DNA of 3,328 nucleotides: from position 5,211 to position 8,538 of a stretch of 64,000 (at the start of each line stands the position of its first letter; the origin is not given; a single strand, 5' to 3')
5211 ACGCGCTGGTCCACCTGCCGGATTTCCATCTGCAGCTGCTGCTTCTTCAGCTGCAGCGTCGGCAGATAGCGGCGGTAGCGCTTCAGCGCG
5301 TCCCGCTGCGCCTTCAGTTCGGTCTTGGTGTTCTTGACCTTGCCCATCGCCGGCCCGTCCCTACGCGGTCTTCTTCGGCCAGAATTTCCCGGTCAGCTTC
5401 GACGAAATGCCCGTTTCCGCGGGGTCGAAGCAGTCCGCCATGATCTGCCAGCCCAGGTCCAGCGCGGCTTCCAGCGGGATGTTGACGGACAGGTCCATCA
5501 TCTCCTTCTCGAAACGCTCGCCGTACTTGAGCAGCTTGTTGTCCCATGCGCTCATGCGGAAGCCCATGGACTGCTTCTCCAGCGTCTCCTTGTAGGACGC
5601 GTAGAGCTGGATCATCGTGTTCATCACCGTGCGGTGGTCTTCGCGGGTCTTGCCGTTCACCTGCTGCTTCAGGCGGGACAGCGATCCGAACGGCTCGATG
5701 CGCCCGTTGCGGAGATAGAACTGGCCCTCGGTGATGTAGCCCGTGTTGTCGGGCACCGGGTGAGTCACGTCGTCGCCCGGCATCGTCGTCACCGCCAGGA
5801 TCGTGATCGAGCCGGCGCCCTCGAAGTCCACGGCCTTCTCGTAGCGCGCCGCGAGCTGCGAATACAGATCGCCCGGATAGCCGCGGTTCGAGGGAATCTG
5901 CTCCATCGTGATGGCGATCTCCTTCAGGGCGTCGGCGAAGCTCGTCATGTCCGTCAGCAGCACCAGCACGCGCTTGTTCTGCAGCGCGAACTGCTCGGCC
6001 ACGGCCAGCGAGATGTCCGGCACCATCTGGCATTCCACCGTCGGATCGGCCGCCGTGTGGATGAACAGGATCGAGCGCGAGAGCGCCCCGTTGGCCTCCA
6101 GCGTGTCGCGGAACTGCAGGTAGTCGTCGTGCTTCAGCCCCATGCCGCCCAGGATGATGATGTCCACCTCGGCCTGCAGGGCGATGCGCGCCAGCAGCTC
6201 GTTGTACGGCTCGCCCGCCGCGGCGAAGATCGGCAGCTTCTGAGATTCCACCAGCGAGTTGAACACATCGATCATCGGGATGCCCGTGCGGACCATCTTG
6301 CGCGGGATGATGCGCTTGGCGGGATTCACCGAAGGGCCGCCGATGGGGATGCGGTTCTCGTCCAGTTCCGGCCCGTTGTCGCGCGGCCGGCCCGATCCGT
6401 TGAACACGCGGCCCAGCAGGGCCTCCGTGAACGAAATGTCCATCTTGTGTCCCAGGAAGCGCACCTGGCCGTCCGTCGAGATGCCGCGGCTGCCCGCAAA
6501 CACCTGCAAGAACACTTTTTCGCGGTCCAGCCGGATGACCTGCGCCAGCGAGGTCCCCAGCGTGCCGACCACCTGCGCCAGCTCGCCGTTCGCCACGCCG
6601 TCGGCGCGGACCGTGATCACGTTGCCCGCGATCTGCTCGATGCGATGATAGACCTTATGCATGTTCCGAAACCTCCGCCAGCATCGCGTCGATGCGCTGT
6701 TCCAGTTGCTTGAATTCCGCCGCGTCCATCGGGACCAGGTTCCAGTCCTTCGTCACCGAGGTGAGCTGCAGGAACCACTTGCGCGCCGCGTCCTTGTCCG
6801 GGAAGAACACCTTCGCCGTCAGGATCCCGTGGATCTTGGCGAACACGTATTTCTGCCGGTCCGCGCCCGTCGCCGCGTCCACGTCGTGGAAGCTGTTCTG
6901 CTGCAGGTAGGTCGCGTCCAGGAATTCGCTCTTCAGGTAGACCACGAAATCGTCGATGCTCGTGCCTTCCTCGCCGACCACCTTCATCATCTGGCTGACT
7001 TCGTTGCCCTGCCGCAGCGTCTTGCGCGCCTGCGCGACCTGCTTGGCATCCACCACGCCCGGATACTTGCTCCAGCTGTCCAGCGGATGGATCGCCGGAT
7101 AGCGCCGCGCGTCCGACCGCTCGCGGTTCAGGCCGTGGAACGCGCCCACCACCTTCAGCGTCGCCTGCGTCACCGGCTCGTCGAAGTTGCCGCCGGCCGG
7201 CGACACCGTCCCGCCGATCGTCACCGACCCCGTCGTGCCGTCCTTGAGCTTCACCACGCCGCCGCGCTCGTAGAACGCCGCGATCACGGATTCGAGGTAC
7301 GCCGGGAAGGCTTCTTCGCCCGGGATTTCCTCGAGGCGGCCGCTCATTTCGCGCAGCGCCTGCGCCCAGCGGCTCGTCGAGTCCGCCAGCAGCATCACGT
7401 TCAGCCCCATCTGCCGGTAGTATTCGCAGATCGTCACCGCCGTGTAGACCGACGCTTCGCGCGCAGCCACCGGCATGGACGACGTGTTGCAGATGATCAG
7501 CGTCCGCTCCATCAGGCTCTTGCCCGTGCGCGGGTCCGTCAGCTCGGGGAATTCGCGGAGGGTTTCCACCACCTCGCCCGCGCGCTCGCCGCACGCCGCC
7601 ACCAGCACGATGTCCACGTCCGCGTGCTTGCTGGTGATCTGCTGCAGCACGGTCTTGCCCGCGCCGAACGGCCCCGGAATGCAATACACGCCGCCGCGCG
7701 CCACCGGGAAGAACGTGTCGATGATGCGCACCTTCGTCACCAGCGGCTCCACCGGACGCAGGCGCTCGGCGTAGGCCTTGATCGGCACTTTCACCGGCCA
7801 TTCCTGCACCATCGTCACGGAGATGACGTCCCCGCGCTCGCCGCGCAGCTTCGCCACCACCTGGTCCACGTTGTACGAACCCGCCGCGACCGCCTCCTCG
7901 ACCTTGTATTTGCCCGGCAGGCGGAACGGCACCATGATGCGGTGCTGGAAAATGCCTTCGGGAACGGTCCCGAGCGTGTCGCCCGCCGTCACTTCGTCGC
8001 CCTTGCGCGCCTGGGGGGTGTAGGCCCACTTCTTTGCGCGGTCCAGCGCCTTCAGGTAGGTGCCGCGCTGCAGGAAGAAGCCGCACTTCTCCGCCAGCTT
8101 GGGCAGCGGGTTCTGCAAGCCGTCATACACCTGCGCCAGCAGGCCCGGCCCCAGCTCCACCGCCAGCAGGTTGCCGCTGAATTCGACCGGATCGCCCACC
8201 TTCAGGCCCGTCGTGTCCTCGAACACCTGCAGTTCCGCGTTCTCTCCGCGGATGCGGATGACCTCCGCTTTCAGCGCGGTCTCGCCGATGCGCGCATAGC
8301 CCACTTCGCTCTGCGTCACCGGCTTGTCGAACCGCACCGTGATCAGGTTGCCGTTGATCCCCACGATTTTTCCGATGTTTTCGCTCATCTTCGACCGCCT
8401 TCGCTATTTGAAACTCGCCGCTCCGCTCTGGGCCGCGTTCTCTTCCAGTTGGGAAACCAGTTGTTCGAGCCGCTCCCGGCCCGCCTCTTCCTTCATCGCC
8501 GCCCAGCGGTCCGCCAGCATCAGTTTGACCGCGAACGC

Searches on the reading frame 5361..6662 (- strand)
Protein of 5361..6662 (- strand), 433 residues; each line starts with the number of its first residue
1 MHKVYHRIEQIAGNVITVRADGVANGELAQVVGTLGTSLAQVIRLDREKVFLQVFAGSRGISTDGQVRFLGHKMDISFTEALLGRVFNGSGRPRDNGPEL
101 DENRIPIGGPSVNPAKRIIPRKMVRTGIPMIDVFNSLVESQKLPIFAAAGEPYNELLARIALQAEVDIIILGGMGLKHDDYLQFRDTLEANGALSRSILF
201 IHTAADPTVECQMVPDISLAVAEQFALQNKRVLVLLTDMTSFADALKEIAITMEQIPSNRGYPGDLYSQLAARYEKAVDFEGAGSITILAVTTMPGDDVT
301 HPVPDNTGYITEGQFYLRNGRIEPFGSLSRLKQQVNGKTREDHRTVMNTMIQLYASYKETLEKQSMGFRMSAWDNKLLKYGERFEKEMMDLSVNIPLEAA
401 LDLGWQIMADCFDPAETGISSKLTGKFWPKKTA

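Call 68: search_protein_families(library=pfam, proteins=[window:5361-6662:-], max_evalue=0.00001)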
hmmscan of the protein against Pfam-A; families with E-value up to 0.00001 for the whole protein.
window:5361-6662:- (433 aa): 3 families
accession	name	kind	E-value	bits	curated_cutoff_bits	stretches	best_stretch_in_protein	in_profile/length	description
PF00006.31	ATP-synt_ab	-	1.5e-51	175.5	29.5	1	127-319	1-195/213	ATP synthase alpha/beta family, nucleotide-binding domain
PF22919.1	ATP-synt_VA_C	-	2e-12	47.5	24.7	1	335-426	4-99/101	C-terminal domain of V and A type ATP synthase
PF02874.29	ATP-synt_ab_N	-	1.7e-06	28.9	20.9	1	8-71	1-69/69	ATP synthase alpha/beta family, beta-barrel domain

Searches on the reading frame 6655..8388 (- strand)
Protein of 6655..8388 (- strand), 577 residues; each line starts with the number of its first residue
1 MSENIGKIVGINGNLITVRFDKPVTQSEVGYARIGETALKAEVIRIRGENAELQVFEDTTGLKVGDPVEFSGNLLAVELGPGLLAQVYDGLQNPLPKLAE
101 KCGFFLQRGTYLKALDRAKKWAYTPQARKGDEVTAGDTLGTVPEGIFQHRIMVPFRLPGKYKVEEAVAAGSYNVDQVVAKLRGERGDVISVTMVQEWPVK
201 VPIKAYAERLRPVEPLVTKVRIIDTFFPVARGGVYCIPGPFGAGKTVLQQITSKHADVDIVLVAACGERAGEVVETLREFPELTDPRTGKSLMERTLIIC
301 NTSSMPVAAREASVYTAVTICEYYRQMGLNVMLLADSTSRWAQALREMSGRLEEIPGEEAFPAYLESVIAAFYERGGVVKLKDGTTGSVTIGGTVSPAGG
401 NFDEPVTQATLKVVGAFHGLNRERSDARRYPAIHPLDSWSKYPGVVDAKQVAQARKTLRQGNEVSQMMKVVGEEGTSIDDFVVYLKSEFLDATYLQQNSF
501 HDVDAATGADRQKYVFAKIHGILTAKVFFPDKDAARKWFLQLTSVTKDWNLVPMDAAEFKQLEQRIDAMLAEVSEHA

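Call 68: search_protein_families(library=pfam, proteins=[window:6655-8388:-], max_evalue=0.00001)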
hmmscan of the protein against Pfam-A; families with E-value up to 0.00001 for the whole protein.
window:6655-8388:- (577 aa): 4 families
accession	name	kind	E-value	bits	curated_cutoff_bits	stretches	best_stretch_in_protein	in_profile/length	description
PF00006.31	ATP-synt_ab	-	1.4e-61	208.3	29.5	1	220-440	2-213/213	ATP synthase alpha/beta family, nucleotide-binding domain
PF16886.11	ATP-synt_ab_Xtn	-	2.5e-27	94.9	25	1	113-200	2-88/88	ATPsynthase alpha/beta subunit barrel-sandwich domain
PF02874.29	ATP-synt_ab_N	-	1.1e-11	45.5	20.9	1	8-72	1-69/69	ATP synthase alpha/beta family, beta-barrel domain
PF22919.1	ATP-synt_VA_C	-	1.7e-07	31.7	24.7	1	451-517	16-82/101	C-terminal domain of V and A type ATP synthase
